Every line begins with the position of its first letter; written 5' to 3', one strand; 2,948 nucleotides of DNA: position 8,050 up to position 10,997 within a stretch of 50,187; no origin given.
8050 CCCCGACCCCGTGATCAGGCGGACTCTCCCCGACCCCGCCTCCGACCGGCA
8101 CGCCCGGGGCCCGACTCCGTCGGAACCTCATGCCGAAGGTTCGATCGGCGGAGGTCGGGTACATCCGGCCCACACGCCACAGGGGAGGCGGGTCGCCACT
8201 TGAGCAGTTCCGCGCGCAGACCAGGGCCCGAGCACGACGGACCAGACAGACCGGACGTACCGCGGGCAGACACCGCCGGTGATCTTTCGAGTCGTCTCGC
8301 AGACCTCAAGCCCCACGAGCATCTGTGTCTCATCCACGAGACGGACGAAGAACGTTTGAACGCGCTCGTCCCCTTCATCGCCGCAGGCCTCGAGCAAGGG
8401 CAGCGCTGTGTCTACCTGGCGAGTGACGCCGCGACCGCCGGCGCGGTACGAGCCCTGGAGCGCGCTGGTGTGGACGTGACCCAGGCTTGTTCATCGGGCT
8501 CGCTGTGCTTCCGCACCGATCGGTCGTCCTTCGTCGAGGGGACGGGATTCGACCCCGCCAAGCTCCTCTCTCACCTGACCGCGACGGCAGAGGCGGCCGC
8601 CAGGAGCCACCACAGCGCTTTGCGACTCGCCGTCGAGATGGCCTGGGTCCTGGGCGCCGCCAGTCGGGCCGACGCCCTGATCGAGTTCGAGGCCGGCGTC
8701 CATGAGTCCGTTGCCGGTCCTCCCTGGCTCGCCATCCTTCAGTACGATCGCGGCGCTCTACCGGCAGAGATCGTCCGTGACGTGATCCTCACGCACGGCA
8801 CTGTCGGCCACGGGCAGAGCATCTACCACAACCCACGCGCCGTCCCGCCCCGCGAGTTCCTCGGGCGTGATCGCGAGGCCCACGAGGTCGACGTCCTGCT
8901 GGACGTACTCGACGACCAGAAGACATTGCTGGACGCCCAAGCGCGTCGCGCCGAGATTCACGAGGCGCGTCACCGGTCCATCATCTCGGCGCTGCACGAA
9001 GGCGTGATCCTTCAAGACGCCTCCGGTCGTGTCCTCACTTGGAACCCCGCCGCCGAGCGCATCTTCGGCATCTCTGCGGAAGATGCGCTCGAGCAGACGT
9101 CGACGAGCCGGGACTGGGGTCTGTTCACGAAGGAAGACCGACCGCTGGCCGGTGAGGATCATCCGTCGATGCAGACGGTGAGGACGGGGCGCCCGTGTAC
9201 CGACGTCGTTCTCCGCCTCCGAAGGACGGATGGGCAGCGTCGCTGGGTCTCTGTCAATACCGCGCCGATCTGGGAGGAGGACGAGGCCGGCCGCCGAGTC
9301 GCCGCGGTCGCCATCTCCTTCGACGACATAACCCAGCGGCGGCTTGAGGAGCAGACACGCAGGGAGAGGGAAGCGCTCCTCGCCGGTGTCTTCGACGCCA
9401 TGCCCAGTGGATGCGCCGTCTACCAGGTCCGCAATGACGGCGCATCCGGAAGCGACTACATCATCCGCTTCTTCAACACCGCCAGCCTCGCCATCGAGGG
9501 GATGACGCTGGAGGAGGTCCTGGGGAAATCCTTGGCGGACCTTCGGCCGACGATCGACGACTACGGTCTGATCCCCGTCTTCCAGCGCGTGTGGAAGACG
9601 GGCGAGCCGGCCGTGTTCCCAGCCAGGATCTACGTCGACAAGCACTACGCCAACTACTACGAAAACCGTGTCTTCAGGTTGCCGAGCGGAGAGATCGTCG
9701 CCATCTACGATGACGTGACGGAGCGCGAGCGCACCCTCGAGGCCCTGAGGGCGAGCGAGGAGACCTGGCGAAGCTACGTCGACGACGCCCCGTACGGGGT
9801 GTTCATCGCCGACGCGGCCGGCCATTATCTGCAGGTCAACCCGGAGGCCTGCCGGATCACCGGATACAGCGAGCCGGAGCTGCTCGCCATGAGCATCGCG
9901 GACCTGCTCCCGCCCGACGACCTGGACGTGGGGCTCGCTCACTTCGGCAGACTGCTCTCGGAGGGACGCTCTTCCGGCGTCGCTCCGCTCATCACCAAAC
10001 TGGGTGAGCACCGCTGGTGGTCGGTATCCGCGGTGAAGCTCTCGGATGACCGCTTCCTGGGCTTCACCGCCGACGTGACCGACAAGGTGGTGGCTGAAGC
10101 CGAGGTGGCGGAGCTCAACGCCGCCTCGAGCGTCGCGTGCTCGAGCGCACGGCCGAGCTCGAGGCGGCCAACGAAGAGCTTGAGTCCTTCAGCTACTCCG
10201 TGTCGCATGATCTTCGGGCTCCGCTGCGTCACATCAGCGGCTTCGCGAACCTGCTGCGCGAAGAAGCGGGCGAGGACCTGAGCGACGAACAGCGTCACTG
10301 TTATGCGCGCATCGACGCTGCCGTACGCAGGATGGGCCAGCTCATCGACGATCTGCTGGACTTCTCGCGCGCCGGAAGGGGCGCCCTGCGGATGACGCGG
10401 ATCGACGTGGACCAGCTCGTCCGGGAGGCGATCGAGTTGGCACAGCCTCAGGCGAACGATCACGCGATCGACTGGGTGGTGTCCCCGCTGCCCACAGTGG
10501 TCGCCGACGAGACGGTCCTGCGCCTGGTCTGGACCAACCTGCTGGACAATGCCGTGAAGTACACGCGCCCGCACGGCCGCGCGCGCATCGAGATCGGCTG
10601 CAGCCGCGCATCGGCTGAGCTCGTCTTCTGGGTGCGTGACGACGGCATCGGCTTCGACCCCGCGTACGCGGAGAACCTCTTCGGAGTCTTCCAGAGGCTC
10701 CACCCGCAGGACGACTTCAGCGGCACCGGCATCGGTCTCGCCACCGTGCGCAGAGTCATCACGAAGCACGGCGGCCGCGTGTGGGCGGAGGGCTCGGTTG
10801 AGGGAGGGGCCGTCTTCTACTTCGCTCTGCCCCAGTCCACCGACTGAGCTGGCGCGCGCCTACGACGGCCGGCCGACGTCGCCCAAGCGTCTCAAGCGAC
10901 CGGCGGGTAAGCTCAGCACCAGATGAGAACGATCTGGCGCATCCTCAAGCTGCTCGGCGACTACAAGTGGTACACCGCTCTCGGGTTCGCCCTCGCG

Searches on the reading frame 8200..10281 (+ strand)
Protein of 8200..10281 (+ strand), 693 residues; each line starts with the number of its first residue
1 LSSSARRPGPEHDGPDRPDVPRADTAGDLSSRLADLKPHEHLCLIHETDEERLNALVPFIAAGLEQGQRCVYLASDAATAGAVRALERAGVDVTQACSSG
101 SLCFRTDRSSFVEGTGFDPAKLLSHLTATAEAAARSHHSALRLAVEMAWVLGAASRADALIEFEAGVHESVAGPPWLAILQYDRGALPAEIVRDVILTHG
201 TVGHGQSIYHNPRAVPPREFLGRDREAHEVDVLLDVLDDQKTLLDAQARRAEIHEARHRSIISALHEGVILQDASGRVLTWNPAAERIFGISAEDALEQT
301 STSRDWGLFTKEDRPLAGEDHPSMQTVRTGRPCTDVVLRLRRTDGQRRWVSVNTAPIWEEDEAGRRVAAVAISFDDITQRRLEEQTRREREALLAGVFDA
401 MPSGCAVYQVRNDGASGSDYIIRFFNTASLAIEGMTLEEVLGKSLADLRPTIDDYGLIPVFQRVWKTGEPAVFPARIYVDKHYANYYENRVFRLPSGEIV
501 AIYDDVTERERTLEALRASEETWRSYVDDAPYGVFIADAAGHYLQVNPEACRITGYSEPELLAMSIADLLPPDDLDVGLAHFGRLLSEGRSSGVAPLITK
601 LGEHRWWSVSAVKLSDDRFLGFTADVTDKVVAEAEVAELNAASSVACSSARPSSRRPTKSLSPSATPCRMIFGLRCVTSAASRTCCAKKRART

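Call 73: search_protein_families(library=ncbifam, proteins=[window:8200-10281:+], max_evalue=0.00001)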
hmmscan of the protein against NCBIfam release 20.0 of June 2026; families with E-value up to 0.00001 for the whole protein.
window:8200-10281:+ (693 aa): 10 families
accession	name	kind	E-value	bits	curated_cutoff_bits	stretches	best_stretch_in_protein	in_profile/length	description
TIGR00229.1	sensory_box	domain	2.4e-39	134.3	22.9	2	517-635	1-125/126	PAS domain S-box protein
NF041777.1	sens_FixL_Rhizob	equivalog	1.2e-18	67.1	850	1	325-470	60-193/485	sensor protein FixL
NF052573.1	HisKinEspAMyxo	equivalog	1.7e-14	52.8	1400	1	242-382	239-370/755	serine histidine kinase EspA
NF008468.0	PRK11360.1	equivalog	5.3e-13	48.2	646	1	258-392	270-394/616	two-component system sensor histidine kinase AtoS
NF053781.1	cdiGMPphdstlr2612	equivalog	1.6e-12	45.9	1600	1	257-453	16-206/1268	Tlr1612 family c-di-GMP phosphodiesterase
NF041045.1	RsbA_anti_sig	subfamily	1.2e-11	44.5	210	1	40-267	2-221/303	anti-sigma factor RsbA family regulatory protein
NF007298.0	PRK09776.1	equivalog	1.8e-08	32.8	1135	1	509-628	289-413/1111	diguanylate cyclase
NF046044.1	PnpS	equivalog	1.5e-07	30.8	400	0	227-389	26-172/390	two-component system histidine kinase PnpS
NF045675.1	PhdiestaseDibA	equivalog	1.6e-07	30.1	980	0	509-563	70-120/623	phosphodiesterase DibA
NF041831.1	NO_HK_NahK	exception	4.7e-06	24.9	1500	0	333-532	154-332/854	hybrid sensor histidine kinase/response regulator NahK/ErcS'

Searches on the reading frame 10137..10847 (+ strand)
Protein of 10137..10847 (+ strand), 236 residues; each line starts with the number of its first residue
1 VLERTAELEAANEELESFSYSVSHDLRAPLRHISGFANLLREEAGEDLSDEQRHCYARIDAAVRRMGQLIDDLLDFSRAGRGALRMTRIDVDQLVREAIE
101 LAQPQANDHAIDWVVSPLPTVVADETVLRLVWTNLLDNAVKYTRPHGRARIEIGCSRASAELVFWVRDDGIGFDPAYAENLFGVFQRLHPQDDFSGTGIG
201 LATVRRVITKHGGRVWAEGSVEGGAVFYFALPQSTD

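Call 73: search_protein_families(library=ncbifam, proteins=[window:10137-10847:+], max_evalue=0.00001)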
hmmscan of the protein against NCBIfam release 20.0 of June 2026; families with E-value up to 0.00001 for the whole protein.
window:10137-10847:+ (236 aa): 74 families (the best 25 are shown)
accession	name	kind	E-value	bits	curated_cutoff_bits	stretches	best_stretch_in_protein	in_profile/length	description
NF047465.1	hybrid_HK_LvrA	exception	2e-66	224.6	1200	1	6-233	591-818/819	hybrid histidine kinase/response regulator LvrA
NF041880.1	EPS_EpsF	equivalog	5.1e-38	130.8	900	1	7-231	266-491/492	response regulator EpsF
NF046044.1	PnpS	equivalog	5.8e-36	124.3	400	1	18-232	173-390/390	two-component system histidine kinase PnpS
TIGR02966.1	phoR_proteo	equivalog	9.2e-36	123.5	334.2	1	17-230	116-332/333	phosphate regulon sensor histidine kinase PhoR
TIGR02956.1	TMAO_torS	equivalog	1.4e-34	119.4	676.5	1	7-232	456-681/967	TMAO reductase system sensor histidine kinase/response regulator TorS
NF006800.0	PRK09303.1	equivalog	6.9e-33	114.1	342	1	22-232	158-376/383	histidine kinase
NF008468.0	PRK11360.1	equivalog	1.1e-32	113.2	646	1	20-234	401-609/616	two-component system sensor histidine kinase AtoS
NF045595.1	HK_scytonemin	equivalog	2.1e-30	105.7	865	1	15-233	415-635/637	scytonemin biosynthesis sensor histidine kinase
NF008312.0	PRK11100.1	equivalog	3.9e-29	101.8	356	1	12-233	253-474/477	two-component system sensor histidine kinase CreC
NF008302.0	PRK11091.1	equivalog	4.8e-29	101.1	838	1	7-231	275-503/779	aerobic respiration two-component sensor histidine kinase ArcB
NF007793.0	PRK10490.1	equivalog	1e-28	99.9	1123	1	4-235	652-884/895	two-component system sensor histidine kinase KdpD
NF033092.0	HK_WalK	equivalog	9.9e-28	97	725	1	6-232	363-593/594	cell wall metabolism sensor histidine kinase WalK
TIGR01386.1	cztS_silS_copS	subfamily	2.2e-27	96.1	292.55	1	7-232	233-457/457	heavy metal sensor histidine kinase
NF041832.1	near_NosP_CTERM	subfamily_domain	3.4e-27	95.5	400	1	9-234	1-226/370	NahK/ErcS family hybrid sensor histidine kinase/response regulator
NF007007.0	PRK09470.1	equivalog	1.1e-26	93.8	486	1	19-233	249-459/463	envelope stress sensor histidine kinase CpxA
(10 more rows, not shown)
